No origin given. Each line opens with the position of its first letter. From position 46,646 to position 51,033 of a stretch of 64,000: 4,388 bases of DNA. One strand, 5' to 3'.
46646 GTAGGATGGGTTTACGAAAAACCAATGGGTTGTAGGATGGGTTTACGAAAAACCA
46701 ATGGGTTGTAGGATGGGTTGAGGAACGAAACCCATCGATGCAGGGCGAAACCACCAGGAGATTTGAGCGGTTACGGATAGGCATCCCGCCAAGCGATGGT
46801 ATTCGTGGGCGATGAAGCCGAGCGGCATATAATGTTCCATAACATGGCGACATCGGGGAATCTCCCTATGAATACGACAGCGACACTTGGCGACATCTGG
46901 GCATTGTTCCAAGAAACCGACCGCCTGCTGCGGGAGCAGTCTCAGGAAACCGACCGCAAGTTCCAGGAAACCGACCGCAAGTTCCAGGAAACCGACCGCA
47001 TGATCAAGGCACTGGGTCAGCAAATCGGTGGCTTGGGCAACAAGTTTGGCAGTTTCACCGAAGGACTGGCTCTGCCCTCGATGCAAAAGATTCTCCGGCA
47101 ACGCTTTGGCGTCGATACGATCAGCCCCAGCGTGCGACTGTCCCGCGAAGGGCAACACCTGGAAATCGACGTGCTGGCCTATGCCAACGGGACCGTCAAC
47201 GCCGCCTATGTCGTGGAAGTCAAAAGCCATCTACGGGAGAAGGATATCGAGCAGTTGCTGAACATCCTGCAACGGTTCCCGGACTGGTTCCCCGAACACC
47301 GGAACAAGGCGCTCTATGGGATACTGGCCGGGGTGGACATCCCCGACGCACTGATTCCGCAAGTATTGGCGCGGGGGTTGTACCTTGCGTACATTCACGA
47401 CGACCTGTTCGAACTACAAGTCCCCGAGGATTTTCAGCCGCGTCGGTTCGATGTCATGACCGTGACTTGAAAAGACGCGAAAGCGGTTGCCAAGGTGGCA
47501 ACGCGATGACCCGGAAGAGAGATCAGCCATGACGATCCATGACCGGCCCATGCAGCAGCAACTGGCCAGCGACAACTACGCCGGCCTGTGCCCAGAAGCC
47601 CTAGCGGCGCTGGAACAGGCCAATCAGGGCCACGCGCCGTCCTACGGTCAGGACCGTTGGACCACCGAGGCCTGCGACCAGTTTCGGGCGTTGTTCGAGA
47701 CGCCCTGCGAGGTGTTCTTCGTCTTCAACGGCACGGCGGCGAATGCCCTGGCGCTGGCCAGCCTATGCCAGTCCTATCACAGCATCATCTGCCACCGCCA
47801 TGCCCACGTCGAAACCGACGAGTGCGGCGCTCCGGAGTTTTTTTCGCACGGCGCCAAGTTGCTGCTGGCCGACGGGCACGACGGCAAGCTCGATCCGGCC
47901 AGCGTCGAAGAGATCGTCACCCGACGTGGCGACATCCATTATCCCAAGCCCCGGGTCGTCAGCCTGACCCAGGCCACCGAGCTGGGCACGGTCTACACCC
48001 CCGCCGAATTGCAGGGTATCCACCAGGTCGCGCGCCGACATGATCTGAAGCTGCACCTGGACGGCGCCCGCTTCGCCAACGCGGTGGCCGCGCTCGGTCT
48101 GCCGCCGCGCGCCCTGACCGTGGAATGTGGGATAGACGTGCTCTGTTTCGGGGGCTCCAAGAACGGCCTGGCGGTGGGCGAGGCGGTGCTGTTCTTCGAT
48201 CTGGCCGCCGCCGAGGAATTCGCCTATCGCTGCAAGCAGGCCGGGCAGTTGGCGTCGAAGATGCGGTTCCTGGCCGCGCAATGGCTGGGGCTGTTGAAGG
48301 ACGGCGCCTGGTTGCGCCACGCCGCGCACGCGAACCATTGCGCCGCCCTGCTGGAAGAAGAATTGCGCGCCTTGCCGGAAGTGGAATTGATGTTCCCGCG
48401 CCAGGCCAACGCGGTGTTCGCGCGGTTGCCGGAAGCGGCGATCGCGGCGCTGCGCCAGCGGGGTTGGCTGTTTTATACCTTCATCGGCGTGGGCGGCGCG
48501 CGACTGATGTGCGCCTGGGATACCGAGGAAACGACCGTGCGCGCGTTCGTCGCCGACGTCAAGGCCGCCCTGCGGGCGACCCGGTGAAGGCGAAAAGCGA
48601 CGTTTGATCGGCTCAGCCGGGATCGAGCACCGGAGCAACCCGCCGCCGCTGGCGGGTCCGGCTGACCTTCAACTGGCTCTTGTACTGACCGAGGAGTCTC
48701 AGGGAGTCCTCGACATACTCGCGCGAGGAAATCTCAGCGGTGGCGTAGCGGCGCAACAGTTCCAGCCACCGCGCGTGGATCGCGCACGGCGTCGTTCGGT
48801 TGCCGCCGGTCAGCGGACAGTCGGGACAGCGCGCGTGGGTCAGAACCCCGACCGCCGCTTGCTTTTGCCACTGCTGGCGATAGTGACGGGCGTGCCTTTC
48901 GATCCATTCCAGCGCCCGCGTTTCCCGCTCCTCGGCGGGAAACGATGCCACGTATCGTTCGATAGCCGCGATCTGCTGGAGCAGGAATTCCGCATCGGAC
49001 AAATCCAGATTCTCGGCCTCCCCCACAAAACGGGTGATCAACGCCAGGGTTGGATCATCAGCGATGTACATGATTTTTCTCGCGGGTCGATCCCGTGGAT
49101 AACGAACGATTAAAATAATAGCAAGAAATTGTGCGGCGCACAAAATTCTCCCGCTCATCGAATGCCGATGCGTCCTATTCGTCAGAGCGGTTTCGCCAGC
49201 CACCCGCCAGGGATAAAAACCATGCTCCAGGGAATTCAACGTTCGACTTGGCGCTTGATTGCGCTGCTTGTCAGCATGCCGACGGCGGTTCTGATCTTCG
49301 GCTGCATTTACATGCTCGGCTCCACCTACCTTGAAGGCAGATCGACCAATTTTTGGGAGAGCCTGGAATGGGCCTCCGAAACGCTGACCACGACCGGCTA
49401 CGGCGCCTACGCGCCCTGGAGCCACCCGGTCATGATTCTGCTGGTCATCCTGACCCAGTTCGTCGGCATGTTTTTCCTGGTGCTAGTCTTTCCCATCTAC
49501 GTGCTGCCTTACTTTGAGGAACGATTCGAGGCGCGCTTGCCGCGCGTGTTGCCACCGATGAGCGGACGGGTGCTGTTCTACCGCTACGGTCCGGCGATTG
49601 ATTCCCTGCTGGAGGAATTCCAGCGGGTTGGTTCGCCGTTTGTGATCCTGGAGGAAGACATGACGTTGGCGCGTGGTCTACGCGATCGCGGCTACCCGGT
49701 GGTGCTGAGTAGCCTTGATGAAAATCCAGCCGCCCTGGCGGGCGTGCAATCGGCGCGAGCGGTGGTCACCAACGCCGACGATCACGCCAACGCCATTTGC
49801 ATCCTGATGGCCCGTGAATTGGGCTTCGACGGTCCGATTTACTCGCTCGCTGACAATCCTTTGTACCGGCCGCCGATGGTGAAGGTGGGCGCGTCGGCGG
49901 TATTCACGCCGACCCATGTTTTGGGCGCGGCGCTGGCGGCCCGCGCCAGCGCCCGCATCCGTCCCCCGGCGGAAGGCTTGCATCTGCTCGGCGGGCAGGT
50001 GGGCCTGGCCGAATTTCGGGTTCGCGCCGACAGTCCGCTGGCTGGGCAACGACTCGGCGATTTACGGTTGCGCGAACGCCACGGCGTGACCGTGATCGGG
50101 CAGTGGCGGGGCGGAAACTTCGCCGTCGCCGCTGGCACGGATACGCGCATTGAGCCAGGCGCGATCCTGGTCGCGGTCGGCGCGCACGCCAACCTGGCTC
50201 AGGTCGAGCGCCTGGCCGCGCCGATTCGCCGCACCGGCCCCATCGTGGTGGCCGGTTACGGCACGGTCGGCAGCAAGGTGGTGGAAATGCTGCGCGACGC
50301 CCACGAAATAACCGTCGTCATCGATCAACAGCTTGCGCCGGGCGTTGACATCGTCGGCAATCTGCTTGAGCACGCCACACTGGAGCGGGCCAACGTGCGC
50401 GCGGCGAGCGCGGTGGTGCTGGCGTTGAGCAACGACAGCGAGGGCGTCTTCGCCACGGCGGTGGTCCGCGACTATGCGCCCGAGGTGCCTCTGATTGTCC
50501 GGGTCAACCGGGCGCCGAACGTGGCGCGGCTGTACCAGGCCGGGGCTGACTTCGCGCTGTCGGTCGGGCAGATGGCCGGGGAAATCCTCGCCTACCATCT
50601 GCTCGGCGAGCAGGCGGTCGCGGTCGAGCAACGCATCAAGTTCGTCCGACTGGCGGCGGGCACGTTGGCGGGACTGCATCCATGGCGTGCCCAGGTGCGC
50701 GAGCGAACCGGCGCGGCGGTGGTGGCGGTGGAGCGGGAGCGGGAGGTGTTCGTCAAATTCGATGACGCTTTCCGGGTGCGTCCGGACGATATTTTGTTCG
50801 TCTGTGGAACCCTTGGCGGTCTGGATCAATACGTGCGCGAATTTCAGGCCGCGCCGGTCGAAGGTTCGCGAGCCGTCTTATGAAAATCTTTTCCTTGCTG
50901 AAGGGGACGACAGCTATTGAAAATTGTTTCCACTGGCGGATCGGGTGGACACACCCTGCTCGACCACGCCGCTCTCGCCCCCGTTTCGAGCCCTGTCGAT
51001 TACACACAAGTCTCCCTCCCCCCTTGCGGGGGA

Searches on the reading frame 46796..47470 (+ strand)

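Call 80: search_protein_families(library=pfam, proteins=[window:46796-47470:+], max_evalue=0.00001)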
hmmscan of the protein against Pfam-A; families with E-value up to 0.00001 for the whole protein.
window:46796-47470:+ (224 aa): 1 family
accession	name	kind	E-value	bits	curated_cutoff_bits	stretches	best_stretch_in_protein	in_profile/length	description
PF12644.12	DUF3782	-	3.6e-07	30.7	24.4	1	47-111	1-64/78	Protein of unknown function (DUF3782)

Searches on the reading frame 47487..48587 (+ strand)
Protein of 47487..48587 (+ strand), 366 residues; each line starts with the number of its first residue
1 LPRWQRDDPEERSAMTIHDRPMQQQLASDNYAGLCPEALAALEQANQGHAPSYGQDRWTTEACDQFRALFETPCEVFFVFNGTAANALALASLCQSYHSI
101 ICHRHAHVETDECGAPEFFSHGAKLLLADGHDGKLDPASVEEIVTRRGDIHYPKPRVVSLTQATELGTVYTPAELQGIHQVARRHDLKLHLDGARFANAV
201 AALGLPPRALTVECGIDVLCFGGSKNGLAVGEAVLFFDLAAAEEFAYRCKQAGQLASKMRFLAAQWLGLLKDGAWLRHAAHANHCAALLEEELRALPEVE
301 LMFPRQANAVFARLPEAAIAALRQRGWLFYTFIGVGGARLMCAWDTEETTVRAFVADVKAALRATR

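Call 80: search_protein_families(library=pfam, proteins=[window:47487-48587:+], max_evalue=0.00001)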
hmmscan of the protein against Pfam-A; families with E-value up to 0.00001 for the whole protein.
window:47487-48587:+ (366 aa): 1 family
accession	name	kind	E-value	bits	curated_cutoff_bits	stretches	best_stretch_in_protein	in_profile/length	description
PF01212.27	Beta_elim_lyase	-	6.9e-64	216.4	27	1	25-312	1-283/288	Beta-eliminating lyase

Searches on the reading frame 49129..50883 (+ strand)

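Call 85: search_protein_families(library=pfam, proteins=[window:49129-50883:+], max_evalue=0.00001)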
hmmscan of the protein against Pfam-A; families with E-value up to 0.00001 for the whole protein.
window:49129-50883:+ (584 aa): 3 families
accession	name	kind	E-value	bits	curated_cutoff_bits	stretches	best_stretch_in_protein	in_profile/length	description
PF02254.24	TrkA_N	-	6.6e-28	97.8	23.8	2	372-478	1-115/116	TrkA-N domain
PF02080.26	TrkA_C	-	3.5e-22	78.5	27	1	293-362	1-69/71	TrkA-C domain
PF00520.37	Ion_trans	-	5.2e-06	26.3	25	1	22-122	108-227/241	Ion transport protein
